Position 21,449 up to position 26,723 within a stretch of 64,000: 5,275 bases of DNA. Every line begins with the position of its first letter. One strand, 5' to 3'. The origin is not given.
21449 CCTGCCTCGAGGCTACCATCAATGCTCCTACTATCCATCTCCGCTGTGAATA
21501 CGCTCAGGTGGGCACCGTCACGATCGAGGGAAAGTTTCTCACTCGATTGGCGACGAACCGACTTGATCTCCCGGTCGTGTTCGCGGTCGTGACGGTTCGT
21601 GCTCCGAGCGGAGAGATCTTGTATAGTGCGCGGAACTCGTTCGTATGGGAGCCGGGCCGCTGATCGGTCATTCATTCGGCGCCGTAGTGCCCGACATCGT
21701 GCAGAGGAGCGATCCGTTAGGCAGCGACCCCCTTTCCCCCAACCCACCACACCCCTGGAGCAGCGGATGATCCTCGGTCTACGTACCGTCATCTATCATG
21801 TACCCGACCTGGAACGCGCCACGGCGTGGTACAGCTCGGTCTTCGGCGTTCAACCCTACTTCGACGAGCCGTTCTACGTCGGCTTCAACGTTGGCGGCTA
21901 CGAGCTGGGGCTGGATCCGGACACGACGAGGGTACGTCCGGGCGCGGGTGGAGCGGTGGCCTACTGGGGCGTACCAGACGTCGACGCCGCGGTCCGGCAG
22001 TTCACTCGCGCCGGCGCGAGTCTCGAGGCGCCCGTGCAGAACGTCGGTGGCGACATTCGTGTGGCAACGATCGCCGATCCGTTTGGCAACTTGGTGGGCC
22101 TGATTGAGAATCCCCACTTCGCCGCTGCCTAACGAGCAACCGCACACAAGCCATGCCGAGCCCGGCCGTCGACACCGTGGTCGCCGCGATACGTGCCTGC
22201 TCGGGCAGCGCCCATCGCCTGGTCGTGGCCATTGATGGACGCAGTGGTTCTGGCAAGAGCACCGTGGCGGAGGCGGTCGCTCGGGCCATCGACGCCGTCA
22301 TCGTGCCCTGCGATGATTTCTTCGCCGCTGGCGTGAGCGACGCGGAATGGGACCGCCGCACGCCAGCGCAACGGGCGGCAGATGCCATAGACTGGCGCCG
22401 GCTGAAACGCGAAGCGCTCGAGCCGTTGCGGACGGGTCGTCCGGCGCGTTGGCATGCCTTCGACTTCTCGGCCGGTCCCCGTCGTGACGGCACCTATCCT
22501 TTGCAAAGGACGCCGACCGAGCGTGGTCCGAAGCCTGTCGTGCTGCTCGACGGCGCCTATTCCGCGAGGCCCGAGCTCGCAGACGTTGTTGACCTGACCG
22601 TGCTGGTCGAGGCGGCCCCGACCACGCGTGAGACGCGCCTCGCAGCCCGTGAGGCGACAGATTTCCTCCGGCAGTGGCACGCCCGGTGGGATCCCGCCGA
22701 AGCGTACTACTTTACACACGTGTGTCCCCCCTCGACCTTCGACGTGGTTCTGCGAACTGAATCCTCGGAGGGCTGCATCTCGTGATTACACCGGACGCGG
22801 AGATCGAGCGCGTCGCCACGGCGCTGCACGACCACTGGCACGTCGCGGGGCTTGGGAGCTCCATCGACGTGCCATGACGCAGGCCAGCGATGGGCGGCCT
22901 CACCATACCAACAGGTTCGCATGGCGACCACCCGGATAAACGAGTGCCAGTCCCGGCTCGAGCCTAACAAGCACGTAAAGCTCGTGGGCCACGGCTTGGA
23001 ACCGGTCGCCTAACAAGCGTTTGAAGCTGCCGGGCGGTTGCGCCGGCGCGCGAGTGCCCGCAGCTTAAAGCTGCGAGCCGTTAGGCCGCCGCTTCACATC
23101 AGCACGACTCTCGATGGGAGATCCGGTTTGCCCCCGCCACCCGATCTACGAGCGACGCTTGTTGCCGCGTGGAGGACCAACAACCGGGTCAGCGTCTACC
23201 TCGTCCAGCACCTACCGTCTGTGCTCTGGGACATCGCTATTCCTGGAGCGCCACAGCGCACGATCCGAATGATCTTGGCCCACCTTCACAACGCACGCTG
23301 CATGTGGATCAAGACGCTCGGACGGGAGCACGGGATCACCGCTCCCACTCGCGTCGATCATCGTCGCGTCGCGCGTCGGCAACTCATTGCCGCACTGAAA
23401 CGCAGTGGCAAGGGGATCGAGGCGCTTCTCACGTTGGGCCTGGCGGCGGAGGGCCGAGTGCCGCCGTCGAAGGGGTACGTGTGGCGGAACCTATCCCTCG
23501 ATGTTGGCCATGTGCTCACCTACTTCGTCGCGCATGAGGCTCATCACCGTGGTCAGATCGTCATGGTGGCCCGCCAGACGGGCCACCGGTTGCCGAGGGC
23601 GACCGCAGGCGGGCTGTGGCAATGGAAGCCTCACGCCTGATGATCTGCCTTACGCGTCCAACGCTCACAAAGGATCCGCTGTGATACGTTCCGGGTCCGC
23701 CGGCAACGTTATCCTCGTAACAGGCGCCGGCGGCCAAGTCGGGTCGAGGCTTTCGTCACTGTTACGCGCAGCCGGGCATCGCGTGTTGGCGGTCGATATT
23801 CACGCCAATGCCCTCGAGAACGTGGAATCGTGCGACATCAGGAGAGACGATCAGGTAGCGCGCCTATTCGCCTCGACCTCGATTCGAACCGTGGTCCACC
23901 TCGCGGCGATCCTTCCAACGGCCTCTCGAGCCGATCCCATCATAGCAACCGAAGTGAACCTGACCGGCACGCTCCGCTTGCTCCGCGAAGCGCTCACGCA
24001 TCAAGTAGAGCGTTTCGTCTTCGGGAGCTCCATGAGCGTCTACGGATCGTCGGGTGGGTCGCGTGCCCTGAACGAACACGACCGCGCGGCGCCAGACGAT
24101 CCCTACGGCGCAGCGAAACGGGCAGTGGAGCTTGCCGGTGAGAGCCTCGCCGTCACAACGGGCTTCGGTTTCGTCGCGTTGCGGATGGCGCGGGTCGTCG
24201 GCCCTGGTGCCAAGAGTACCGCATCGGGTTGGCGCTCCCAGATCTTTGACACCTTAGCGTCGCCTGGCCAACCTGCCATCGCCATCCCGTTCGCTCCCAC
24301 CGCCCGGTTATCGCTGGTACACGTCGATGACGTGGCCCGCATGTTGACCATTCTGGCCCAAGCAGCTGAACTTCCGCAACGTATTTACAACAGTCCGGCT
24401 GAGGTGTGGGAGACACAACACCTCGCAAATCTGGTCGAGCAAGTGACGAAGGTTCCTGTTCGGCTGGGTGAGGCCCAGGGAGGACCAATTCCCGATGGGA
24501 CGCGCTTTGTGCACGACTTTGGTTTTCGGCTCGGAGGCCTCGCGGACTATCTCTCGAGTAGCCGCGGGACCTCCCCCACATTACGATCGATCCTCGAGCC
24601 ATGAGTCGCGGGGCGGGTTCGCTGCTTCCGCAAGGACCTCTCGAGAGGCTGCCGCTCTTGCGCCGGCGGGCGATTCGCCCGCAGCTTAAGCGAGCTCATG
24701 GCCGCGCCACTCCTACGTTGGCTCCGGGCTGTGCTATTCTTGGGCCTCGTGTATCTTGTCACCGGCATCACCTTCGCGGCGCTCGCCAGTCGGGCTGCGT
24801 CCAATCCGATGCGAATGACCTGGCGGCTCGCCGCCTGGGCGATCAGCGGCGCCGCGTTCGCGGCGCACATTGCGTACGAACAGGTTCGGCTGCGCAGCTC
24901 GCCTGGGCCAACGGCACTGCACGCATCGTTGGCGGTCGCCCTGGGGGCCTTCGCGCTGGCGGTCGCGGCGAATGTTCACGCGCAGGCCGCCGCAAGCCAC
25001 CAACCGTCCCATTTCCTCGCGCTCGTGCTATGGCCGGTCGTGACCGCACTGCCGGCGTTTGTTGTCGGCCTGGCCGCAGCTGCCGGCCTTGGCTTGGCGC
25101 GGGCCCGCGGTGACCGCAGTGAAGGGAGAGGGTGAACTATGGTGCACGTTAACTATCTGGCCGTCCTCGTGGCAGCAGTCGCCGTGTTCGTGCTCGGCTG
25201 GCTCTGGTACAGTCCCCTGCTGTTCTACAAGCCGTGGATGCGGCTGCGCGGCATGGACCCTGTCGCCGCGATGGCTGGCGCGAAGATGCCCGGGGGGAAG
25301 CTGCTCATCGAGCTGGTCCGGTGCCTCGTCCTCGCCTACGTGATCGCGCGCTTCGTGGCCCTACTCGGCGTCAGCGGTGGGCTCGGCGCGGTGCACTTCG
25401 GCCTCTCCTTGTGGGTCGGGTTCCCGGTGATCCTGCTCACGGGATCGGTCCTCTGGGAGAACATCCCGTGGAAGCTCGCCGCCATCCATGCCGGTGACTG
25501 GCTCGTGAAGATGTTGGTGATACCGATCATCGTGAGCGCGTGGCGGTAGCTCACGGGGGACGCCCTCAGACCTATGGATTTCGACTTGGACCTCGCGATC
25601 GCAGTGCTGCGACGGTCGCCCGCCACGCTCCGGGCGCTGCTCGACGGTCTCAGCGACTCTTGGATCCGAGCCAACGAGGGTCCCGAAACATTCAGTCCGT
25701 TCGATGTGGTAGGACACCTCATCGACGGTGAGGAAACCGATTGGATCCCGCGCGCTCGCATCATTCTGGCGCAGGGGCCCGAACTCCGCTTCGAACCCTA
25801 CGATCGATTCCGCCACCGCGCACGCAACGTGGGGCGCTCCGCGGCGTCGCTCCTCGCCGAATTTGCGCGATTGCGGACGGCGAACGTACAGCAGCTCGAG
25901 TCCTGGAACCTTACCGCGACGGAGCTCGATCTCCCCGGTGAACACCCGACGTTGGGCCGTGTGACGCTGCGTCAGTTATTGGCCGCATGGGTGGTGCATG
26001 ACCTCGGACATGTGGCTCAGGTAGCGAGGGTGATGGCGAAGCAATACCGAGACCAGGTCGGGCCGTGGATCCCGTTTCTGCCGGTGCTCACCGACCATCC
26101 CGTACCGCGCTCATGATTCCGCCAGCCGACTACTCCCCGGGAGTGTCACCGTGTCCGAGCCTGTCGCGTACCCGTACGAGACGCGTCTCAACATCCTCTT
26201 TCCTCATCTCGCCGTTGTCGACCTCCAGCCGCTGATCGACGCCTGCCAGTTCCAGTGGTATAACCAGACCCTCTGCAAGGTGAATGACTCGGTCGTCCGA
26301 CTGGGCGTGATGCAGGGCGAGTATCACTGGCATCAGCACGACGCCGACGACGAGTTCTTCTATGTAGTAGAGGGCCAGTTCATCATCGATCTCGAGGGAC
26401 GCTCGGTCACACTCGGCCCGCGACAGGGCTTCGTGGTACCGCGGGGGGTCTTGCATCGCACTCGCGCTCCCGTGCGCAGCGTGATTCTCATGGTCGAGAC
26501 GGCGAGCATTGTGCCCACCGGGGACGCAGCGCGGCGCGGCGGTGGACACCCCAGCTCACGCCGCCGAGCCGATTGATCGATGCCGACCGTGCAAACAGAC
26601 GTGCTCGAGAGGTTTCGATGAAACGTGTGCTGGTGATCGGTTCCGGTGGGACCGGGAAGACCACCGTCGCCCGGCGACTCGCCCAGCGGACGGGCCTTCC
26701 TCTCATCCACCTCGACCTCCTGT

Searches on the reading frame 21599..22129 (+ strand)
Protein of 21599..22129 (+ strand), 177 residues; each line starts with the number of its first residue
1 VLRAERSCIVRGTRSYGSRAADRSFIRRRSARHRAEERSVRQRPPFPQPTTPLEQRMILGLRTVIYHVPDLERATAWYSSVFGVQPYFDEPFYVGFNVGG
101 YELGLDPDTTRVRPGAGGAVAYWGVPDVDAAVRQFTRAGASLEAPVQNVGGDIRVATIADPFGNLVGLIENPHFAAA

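Call 25: search_protein_families(library=pfam, max_evalue=0.01, proteins=[window:21599-22129:+])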
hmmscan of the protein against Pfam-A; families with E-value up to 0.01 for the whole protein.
window:21599-22129:+ (177 aa): 4 families
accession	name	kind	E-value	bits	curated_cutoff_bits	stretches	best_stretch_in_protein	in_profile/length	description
PF00903.31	Glyoxalase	-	3.6e-11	43.9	20.6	1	65-166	6-119/121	Glyoxalase/Bleomycin resistance protein/Dioxygenase superfamily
PF13669.12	Glyoxalase_4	-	1.7e-05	25.5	27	0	65-89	4-28/109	Glyoxalase/Bleomycin resistance protein/Dioxygenase superfamily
PF18029.7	Glyoxalase_6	-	2.8e-05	25.2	23.6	1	65-166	3-103/106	Glyoxalase-like domain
PF22677.2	Ble-like_N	-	0.0096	16.1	24.5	0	65-99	6-41/41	Bleomycin resistance protein-like N-terminal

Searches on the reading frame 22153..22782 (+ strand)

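Call 25: search_protein_families(library=pfam, max_evalue=0.01, proteins=[window:22153-22782:+])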
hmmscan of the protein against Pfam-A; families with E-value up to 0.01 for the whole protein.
window:22153-22782:+ (210 aa): 7 families
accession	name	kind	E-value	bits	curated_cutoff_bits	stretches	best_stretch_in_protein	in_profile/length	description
PF13671.12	AAA_33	-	7e-07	30.1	27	1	25-98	2-73/143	AAA domain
PF13191.12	AAA_16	-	2.8e-06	28.4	32.6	1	7-103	10-97/167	AAA ATPase domain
PF13238.12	AAA_18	-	0.00013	22.8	29.4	1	25-169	1-114/128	AAA domain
PF02224.24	Cytidylate_kin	-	0.00042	20.5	26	1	25-49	1-25/211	Cytidylate kinase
PF00485.24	PRK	-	0.00076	19.8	22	1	24-153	1-136/196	Phosphoribulokinase / Uridine kinase family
PF25199.1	nSTAND_NTPase5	-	0.0013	19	34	1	6-42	25-61/145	Novel STAND NTPase 5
PF13555.12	AAA_29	-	0.0081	16.3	27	0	25-43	25-43/61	P-loop containing region of AAA domain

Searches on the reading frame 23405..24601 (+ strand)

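Call 25: search_protein_families(library=pfam, max_evalue=0.01, proteins=[window:23405-24601:+])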
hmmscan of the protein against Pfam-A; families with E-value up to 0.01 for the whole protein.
window:23405-24601:+ (399 aa): 10 families
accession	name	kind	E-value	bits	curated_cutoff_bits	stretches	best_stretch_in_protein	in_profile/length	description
PF01370.27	Epimerase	-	3e-37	128.8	20.9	1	103-329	1-238/240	NAD dependent epimerase/dehydratase family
PF16363.11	GDP_Man_Dehyd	-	1.1e-21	78.1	27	1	104-267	1-186/332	GDP-mannose 4,6 dehydratase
PF04321.23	RmlD_sub_bind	-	2.3e-14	53.6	27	1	103-266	3-153/287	RmlD substrate binding domain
PF01073.25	3Beta_HSD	-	5e-13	49.2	22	1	104-277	1-194/280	3-beta hydroxysteroid dehydrogenase/isomerase family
PF02719.21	Polysacc_synt_2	-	1.9e-07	31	20.2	1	103-208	1-127/293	Polysaccharide biosynthesis protein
PF13561.12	adh_short_C2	-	1.5e-05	25.2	27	1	132-253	28-162/236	Enoyl-(Acyl carrier protein) reductase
PF13460.12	NAD_binding_10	-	3.1e-05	24.4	27.2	1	107-240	1-126/184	NAD(P)H-binding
PF07993.18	NAD_binding_4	-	0.00061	19.5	20.1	1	157-313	86-257/258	Male sterility protein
PF05368.20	NmrA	-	0.00064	19.8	27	1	102-353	4-239/298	NmrA-like family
PF00106.31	adh_short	-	0.0035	17.3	26.6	0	101-153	1-66/195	short chain dehydrogenase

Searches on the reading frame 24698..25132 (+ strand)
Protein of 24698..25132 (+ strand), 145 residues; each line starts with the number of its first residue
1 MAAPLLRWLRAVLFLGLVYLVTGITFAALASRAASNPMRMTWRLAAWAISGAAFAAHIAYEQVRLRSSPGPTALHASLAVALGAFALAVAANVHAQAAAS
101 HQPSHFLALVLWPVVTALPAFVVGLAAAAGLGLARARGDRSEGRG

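Call 25: search_protein_families(library=pfam, max_evalue=0.01, proteins=[window:24698-25132:+])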
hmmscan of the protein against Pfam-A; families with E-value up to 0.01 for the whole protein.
window:24698-25132:+ (145 aa): 1 family
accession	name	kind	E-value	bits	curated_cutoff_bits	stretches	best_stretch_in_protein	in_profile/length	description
PF00955.27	HCO3_cotransp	-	0.0075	15.5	27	1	8-74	29-94/551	HCO3- transporter integral membrane domain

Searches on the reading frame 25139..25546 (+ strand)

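Call 25: search_protein_families(library=pfam, max_evalue=0.01, proteins=[window:25139-25546:+])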
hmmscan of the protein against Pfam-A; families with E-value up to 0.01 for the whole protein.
window:25139-25546:+ (136 aa): 1 family
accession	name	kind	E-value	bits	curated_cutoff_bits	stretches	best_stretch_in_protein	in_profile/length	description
PF08570.15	DUF1761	-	2.7e-27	95.9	31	1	7-132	1-122/123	Protein of unknown function (DUF1761)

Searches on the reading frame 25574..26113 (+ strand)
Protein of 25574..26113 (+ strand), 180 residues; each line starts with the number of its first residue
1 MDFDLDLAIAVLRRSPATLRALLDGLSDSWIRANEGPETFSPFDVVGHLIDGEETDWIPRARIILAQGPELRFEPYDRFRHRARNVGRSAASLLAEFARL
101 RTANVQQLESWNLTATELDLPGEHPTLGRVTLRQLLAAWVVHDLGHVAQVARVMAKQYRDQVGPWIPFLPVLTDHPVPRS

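Call 25: search_protein_families(library=pfam, max_evalue=0.01, proteins=[window:25574-26113:+])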
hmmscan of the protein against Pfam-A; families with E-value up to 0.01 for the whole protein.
window:25574-26113:+ (180 aa): 2 families
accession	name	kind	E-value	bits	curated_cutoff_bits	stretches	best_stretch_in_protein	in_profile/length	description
PF12867.12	DinB_2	-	1.1e-13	52.2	24.8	1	12-150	2-128/128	DinB superfamily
PF04978.18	MST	-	0.00034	21.5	27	1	10-146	4-136/149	Mycothiol-S-transferase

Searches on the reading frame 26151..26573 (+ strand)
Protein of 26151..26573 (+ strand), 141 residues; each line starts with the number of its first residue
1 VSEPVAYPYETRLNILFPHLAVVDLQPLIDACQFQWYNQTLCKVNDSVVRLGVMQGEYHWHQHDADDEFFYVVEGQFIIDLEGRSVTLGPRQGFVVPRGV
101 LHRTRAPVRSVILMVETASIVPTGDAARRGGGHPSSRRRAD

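Call 25: search_protein_families(library=pfam, max_evalue=0.01, proteins=[window:26151-26573:+])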
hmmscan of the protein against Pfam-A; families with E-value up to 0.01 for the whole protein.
window:26151-26573:+ (141 aa): 3 families
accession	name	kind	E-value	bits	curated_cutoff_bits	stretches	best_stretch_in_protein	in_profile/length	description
PF07883.17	Cupin_2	-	1.2e-11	44.5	27.2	1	57-107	10-59/70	Cupin domain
PF02311.25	AraC_binding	-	0.00022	21.4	21.1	1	54-107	12-64/135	AraC-like ligand binding domain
PF05899.18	Cupin_3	-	0.0041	17.2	23.5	1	54-100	15-60/74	EutQ-like cupin domain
